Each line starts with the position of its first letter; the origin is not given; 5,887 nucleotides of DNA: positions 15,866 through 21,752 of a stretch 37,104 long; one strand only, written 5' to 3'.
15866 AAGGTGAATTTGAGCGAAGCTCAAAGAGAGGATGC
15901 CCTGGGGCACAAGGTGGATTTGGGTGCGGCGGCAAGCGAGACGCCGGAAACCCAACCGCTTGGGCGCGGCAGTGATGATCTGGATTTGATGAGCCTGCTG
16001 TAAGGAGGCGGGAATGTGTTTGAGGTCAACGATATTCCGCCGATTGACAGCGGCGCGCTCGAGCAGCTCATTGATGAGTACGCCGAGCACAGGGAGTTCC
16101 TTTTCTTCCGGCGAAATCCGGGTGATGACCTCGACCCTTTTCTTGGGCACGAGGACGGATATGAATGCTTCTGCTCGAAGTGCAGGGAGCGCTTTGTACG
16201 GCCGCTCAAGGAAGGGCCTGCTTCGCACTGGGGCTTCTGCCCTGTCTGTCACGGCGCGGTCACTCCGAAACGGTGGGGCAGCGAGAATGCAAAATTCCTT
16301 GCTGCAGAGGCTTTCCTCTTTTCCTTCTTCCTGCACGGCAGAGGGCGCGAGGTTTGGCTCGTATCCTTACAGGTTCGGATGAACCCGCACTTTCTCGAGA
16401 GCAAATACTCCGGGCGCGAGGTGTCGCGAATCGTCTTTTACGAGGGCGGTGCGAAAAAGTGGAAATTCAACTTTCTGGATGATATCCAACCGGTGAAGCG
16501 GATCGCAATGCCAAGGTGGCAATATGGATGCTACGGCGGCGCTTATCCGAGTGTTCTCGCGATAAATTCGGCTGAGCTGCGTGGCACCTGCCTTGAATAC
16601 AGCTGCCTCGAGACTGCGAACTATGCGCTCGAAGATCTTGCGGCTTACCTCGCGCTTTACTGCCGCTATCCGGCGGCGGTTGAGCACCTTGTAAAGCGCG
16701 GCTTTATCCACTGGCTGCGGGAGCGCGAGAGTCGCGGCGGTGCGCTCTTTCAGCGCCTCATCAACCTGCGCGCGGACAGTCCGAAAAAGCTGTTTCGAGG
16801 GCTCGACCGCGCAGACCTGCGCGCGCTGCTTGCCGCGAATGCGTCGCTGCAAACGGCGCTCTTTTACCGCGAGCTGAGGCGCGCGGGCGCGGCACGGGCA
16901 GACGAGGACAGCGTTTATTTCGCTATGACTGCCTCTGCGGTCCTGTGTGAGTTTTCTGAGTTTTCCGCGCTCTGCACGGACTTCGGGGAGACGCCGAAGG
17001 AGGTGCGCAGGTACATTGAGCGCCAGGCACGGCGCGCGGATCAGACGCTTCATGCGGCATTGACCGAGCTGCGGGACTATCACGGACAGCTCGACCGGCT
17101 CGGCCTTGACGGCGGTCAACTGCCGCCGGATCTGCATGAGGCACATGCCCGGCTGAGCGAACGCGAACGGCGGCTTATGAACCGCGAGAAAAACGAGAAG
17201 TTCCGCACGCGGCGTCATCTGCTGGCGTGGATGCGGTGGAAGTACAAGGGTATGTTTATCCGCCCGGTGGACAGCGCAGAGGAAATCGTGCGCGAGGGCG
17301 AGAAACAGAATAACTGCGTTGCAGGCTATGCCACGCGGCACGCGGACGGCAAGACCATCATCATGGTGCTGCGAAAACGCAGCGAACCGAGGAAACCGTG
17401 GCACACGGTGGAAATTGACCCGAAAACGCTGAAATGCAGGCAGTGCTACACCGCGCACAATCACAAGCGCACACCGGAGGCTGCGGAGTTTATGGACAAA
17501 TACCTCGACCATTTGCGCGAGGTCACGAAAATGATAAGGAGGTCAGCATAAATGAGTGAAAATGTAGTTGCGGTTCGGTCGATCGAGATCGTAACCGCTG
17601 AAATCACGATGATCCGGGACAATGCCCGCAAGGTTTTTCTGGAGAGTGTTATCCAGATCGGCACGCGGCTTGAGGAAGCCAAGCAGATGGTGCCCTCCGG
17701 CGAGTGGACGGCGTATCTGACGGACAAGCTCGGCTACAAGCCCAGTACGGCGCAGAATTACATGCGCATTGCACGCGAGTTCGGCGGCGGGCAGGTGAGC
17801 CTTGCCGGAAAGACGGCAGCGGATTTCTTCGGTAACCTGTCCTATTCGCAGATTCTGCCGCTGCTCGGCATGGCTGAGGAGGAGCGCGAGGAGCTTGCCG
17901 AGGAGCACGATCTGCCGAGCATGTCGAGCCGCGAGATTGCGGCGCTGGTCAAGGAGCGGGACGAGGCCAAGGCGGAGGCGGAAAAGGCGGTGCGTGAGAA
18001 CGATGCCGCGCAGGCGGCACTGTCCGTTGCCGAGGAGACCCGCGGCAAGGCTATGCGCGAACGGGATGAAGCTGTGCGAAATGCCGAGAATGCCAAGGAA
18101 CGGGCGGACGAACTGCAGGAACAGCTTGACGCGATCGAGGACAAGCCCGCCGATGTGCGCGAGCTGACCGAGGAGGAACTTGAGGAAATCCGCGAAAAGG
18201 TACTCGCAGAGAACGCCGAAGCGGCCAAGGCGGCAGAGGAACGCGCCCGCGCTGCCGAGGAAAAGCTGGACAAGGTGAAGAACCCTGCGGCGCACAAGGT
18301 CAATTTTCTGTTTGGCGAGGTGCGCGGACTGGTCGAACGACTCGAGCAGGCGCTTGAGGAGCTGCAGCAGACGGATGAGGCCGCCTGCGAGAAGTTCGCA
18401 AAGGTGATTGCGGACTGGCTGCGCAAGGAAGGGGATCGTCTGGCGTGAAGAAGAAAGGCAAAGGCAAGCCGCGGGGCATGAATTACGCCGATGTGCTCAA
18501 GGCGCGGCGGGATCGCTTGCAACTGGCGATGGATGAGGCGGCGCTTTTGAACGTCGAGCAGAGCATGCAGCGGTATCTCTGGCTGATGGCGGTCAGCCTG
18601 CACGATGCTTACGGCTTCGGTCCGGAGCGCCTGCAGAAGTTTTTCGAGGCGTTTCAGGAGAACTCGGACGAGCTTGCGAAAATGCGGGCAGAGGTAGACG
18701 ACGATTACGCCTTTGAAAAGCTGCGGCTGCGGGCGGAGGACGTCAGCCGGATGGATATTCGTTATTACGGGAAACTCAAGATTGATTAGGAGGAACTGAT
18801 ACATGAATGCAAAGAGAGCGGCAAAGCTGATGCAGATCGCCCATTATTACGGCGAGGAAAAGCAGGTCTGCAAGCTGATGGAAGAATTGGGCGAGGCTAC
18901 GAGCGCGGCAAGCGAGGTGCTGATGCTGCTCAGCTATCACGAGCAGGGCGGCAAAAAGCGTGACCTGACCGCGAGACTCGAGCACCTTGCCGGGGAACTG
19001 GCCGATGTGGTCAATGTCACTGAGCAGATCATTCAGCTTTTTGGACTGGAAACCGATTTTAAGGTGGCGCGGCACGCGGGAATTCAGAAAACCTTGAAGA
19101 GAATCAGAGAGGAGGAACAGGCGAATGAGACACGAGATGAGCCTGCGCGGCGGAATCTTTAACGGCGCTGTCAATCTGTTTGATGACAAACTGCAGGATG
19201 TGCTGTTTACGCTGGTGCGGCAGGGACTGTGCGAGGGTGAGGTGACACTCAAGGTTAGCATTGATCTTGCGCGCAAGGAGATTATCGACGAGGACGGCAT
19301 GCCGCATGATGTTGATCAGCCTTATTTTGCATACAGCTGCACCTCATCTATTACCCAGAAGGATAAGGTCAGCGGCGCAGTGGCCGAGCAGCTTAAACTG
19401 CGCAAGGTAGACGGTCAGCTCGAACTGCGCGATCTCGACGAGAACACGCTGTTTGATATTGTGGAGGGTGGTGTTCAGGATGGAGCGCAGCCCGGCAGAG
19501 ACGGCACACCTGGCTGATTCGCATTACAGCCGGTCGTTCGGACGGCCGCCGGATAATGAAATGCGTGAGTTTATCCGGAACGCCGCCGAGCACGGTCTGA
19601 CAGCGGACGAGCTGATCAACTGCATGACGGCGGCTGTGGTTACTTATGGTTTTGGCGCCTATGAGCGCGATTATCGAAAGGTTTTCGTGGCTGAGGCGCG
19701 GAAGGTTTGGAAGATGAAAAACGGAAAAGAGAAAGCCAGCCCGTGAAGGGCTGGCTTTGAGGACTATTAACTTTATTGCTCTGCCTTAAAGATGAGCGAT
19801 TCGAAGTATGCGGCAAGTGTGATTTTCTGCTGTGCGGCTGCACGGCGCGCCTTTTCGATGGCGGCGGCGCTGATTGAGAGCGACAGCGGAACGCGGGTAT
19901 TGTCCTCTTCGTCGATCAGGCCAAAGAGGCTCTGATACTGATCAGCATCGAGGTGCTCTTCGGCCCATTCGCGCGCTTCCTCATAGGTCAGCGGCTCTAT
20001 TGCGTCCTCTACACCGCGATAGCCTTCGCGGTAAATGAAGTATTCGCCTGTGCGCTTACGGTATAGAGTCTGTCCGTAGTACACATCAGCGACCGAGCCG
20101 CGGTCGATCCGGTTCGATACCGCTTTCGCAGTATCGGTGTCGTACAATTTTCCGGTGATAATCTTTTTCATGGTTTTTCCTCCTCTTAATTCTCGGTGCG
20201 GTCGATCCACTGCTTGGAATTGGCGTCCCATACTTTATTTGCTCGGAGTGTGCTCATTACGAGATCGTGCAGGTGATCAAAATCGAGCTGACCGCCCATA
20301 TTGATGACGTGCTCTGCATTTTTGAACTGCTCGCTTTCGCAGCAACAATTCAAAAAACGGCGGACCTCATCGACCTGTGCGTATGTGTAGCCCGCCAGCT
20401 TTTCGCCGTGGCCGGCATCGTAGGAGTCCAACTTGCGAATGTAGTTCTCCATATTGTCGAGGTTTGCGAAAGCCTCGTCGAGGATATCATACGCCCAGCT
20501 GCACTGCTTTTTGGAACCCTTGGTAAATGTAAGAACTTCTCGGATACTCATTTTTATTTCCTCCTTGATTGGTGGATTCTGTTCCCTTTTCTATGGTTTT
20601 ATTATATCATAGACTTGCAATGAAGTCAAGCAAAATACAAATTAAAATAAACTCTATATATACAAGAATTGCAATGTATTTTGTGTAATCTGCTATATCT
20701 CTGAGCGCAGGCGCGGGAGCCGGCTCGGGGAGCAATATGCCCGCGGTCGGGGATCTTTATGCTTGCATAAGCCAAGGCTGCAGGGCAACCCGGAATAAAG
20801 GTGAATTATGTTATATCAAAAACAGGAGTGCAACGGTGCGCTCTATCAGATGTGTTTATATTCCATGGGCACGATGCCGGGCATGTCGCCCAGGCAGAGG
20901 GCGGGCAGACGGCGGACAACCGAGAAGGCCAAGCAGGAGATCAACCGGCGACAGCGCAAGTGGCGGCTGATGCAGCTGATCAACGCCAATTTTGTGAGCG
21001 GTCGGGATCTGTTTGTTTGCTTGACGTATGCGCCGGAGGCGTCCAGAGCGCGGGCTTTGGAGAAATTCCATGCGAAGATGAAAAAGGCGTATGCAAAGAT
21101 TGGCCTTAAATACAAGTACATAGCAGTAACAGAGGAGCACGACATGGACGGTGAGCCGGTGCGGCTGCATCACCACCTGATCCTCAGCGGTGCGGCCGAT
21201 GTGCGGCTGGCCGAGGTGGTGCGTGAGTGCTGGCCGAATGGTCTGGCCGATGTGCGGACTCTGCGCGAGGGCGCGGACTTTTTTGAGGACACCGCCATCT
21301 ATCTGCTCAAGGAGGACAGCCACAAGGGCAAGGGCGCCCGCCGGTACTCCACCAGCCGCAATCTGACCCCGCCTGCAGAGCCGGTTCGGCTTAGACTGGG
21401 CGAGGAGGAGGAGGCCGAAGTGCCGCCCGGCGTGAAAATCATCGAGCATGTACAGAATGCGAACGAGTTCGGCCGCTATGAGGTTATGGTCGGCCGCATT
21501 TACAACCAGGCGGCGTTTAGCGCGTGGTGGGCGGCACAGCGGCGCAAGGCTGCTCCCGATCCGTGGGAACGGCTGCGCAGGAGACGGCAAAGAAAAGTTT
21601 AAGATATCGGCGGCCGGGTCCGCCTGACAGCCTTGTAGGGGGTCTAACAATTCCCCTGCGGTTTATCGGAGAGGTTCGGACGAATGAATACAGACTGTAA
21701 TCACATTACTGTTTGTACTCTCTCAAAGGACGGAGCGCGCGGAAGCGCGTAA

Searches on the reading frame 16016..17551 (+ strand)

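Call 45: search_protein_families(library=pfam, proteins=[window:16016-17551:+], max_evalue=0.001)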
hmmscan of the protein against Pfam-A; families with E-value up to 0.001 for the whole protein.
window:16016-17551:+ (511 aa): 1 family
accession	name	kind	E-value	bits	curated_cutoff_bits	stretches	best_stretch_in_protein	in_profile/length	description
PF14284.11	PcfJ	-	1.9e-25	89.8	25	1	369-491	23-145/147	PcfJ-like protein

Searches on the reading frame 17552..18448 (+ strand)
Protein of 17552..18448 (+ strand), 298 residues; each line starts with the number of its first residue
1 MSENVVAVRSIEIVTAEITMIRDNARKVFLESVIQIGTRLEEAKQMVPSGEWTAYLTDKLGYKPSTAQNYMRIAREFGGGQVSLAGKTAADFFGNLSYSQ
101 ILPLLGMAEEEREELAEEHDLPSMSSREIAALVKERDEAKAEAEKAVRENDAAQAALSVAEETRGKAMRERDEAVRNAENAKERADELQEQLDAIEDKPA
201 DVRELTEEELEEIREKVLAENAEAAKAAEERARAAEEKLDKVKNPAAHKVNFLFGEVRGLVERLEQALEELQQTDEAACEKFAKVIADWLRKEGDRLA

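Call 45: search_protein_families(library=pfam, proteins=[window:17552-18448:+], max_evalue=0.001)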
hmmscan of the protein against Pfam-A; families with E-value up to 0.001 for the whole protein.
window:17552-18448:+ (298 aa): 1 family
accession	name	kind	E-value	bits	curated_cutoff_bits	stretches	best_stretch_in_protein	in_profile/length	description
PF11300.13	DUF3102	-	1.1e-35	123.1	24.4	1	9-136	1-129/129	Protein of unknown function (DUF3102)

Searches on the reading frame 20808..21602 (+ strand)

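Call 45: search_protein_families(library=pfam, proteins=[window:20808-21602:+], max_evalue=0.001)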
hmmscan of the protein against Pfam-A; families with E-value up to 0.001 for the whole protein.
window:20808-21602:+ (264 aa): 1 family
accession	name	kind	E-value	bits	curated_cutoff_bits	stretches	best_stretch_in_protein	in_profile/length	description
PF23343.2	REP_ORF2-G2P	-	1e-10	42.2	27.8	1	68-158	2-90/99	Replication-associated protein ORF2/G2P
